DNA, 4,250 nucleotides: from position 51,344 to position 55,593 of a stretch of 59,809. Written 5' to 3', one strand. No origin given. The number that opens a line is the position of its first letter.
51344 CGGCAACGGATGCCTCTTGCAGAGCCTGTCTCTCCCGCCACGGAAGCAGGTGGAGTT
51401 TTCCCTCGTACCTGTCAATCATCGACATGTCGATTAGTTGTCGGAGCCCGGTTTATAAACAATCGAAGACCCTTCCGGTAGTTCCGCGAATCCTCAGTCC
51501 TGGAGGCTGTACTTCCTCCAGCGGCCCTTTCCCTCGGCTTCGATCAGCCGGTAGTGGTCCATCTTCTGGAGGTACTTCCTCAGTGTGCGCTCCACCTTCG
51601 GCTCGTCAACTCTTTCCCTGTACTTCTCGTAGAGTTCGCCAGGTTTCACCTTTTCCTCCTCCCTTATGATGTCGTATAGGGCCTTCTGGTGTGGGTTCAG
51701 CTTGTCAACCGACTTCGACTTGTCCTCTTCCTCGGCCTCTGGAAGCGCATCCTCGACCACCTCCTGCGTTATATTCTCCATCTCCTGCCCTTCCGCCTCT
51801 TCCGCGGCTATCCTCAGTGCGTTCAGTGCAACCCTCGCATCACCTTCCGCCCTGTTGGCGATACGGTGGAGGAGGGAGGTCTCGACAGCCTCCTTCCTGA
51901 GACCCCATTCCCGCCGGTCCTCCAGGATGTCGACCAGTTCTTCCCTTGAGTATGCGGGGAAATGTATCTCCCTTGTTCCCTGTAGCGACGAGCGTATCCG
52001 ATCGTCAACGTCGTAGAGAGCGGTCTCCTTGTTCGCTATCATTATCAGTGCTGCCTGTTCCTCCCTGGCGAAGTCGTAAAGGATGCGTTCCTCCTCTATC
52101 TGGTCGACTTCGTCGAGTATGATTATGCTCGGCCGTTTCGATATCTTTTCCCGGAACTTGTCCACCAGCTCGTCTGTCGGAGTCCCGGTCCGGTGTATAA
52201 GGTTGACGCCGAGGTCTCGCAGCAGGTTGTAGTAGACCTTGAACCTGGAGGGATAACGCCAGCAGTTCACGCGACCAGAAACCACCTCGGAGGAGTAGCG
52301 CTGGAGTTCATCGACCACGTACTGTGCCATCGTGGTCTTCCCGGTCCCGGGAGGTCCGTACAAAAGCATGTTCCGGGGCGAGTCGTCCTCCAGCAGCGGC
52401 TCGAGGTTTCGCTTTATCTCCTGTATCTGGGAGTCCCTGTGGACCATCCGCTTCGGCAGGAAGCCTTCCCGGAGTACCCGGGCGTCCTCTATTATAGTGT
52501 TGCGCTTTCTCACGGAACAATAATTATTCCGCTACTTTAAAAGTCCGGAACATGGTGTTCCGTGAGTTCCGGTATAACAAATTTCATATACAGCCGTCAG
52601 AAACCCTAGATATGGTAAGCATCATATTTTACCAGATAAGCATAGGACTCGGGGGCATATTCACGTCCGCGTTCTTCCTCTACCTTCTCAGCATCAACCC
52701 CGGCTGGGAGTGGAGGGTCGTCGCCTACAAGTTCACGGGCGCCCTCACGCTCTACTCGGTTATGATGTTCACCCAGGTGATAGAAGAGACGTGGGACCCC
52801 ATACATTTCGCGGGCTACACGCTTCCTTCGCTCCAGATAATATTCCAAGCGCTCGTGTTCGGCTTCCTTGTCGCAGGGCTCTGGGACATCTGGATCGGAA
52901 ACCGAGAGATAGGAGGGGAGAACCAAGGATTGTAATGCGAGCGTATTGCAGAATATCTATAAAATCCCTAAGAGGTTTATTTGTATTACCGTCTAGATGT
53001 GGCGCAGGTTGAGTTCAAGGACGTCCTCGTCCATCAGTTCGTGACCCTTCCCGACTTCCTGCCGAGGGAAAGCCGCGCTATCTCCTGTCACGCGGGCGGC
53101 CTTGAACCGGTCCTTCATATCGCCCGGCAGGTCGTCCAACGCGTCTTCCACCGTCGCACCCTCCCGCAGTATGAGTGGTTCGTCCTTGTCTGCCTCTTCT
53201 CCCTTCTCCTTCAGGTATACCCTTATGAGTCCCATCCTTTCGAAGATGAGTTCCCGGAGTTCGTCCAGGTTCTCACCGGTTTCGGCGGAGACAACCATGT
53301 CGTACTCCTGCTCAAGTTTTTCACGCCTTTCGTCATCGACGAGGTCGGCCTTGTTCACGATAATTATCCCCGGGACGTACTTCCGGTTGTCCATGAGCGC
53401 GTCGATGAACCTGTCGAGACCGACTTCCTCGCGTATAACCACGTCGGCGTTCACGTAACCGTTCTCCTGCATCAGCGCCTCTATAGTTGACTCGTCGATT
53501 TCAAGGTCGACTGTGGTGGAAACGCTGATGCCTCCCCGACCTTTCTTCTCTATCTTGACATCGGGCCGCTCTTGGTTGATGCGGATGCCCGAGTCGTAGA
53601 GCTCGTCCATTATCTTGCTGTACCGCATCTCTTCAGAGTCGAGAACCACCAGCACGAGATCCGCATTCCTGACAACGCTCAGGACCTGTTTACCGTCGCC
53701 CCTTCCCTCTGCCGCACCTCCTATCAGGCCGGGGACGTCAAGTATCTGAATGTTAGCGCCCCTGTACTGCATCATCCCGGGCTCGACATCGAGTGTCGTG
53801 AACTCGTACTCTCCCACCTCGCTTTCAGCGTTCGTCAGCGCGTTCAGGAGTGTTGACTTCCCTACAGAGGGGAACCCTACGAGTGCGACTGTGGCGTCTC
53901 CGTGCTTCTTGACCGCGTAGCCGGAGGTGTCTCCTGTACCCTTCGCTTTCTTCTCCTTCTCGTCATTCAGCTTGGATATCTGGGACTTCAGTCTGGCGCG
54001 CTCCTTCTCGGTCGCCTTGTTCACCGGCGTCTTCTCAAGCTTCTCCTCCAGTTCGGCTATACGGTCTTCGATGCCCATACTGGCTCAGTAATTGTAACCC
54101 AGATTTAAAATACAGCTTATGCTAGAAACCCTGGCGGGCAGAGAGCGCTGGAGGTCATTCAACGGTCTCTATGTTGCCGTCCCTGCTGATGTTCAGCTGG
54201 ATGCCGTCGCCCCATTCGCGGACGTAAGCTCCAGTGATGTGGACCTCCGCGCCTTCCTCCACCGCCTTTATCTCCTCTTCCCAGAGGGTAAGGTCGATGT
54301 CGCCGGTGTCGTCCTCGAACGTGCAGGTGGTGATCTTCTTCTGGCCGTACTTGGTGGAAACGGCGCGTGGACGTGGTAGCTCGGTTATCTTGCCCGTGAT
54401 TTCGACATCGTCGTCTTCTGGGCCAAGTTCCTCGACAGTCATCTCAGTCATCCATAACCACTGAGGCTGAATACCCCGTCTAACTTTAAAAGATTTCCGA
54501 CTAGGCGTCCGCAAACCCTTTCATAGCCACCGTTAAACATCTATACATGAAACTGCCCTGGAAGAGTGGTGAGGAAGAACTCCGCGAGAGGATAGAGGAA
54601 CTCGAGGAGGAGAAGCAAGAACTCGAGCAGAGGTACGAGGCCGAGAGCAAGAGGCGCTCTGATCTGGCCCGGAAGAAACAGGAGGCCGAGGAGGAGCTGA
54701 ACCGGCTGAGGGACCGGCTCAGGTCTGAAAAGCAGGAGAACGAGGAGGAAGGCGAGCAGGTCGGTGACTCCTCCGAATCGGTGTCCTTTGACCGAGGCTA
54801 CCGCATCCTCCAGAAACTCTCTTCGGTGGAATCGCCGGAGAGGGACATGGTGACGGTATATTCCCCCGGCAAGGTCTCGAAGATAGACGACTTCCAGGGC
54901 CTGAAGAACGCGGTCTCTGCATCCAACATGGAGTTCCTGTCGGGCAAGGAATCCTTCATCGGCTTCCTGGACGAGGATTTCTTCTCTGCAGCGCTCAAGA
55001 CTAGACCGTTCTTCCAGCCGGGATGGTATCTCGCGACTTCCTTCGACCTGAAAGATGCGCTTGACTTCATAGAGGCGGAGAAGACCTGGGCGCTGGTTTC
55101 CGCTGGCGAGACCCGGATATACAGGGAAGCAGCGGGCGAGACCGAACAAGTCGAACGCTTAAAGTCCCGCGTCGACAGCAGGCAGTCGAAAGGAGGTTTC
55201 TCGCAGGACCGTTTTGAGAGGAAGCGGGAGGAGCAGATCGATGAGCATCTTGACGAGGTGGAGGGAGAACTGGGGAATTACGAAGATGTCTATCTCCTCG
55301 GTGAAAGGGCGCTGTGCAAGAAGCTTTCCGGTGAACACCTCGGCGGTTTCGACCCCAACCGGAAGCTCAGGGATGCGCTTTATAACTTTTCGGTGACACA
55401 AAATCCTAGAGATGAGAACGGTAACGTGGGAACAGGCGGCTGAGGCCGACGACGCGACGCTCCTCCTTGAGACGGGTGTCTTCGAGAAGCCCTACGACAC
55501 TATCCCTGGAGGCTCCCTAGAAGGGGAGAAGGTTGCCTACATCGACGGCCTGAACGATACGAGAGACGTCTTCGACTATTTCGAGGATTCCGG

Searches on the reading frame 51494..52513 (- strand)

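Call 48: search_protein_families(library=pfam, proteins=[window:51494-52513:-], max_evalue=0.01)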
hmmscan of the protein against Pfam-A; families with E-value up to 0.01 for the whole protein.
window:51494-52513:- (339 aa): 37 families (the best 25 are shown)
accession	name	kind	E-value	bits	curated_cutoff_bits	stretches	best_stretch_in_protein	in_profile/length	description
PF13401.12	AAA_22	-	5.4e-15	56.3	27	1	45-159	4-121/130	AAA domain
PF22703.2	Cdc6_lid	-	1e-12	48.1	27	1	194-256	1-66/68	Cdc6 AAA+ ATPase-type lid domain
PF00004.35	AAA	-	5.1e-12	46.8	21.2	1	49-157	1-89/131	ATPase family associated with various cellular activities (AAA)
PF13191.12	AAA_16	-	6.3e-10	40.2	32.6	1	23-141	2-146/167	AAA ATPase domain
PF24883.2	NPHP3_N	-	1.3e-08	35.7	24.8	1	43-126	18-100/164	Nephrocystin 3, N-terminal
PF16193.11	AAA_assoc_2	-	1.3e-07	32.2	34.3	1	209-260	6-58/81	AAA C-terminal domain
PF00931.28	NB-ARC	-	4e-07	30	23.5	1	33-164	5-138/248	NB-ARC domain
PF25199.1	nSTAND_NTPase5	-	2.4e-06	27.9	34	0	100-164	70-135/145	Novel STAND NTPase 5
PF01637.24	ATPase_2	-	5.7e-06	26.7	33.2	1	35-140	9-123/225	ATPase domain predominantly from Archaea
PF07728.20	AAA_5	-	7.3e-06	26.5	22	1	48-141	1-80/139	AAA domain (dynein-related subfamily)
PF06414.18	Zeta_toxin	-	2.4e-05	24.3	22.3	1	37-183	8-154/199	Zeta toxin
PF05673.19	DUF815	-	5.9e-05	22.8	23.8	1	22-72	29-79/249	Protein of unknown function (DUF815)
PF05621.17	TniB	-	6.6e-05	22.9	22.4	1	28-141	14-133/189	Bacterial TniB protein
PF05496.18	RuvB_N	-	0.00015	22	27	1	46-72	33-59/159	Holliday junction DNA helicase RuvB P-loop domain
PF13086.12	AAA_11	-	0.0002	21.7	27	0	45-70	18-41/257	AAA domain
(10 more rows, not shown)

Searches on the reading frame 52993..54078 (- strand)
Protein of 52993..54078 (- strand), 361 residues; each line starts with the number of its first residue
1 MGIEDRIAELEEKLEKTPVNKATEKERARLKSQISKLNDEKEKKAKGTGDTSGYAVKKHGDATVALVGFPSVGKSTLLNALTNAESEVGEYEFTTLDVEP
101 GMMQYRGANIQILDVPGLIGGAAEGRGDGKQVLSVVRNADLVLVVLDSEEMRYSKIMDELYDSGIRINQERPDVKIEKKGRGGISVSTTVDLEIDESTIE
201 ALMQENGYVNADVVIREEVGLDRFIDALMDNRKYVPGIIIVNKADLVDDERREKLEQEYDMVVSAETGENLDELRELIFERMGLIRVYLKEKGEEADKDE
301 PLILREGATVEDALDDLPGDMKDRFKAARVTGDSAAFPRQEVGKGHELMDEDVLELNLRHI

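Call 48: search_protein_families(library=pfam, proteins=[window:52993-54078:-], max_evalue=0.01)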
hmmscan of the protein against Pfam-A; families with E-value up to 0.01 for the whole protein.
window:52993-54078:- (361 aa): 11 families
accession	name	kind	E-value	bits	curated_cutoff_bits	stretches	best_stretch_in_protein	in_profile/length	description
PF16897.10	MMR_HSR1_Xtn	-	4.6e-30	104.2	35.2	1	181-284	1-106/106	C-terminal region of MMR_HSR1 domain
PF01926.29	MMR_HSR1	-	3.5e-25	88.7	21.9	1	63-166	1-102/113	50S ribosome-binding GTPase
PF02421.24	FeoB_N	-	2.7e-14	53.4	27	1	63-152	2-92/156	Ferrous iron transport protein B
PF02824.27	TGS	-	1.6e-10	41.3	22.2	1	285-356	1-58/60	TGS domain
PF03193.22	RsgA_GTPase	-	1.5e-07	31.9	30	1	27-89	72-135/174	RsgA GTPase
PF00350.29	Dynamin_N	-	1.4e-05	25.6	27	0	64-85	1-22/168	Dynamin family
PF03308.22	MeaB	-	4.9e-05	22.9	23.1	0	59-101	30-72/273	Methylmalonyl Co-A mutase-associated GTPase MeaB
PF00005.33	ABC_tran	-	0.0014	19.7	25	0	62-111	12-62/137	ABC transporter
PF02492.25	cobW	-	0.0017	18.4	20.7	0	238-262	147-172/180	CobW/HypB/UreG, nucleotide-binding domain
PF00025.27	Arf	-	0.0068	16.3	22.3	0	61-160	14-104/174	ADP-ribosylation factor family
PF12631.12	MnmE_helical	-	0.0096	16.5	40.1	0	147-290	96-137/211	MnmE helical domain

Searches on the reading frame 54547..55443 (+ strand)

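Call 48: search_protein_families(library=pfam, proteins=[window:54547-55443:+], max_evalue=0.01)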
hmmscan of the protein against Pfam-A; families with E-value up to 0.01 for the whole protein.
window:54547-55443:+ (298 aa): 5 families
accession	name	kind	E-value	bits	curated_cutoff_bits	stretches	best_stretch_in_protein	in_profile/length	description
PF18859.6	acVLRF1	-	3.2e-14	53.7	27.1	1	182-263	6-92/130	Actinobacteria/chloroflexi VLRF1 release factor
PF18854.6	baeRF_family10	-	1.3e-07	32.4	27.1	1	182-242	19-83/143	Bacterial archaeo-eukaryotic release factor family 10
PF18210.6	Knl1_RWD_C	-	4.1e-06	27.4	27.8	1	9-89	6-81/151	Knl1 RWD C-terminal domain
PF00261.25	Tropomyosin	-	0.0016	18.4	38.6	1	8-78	14-83/242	Tropomyosin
PF03464.20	eRF1_2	-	0.004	17.9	27.1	1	198-240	21-63/133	eRF1 domain 2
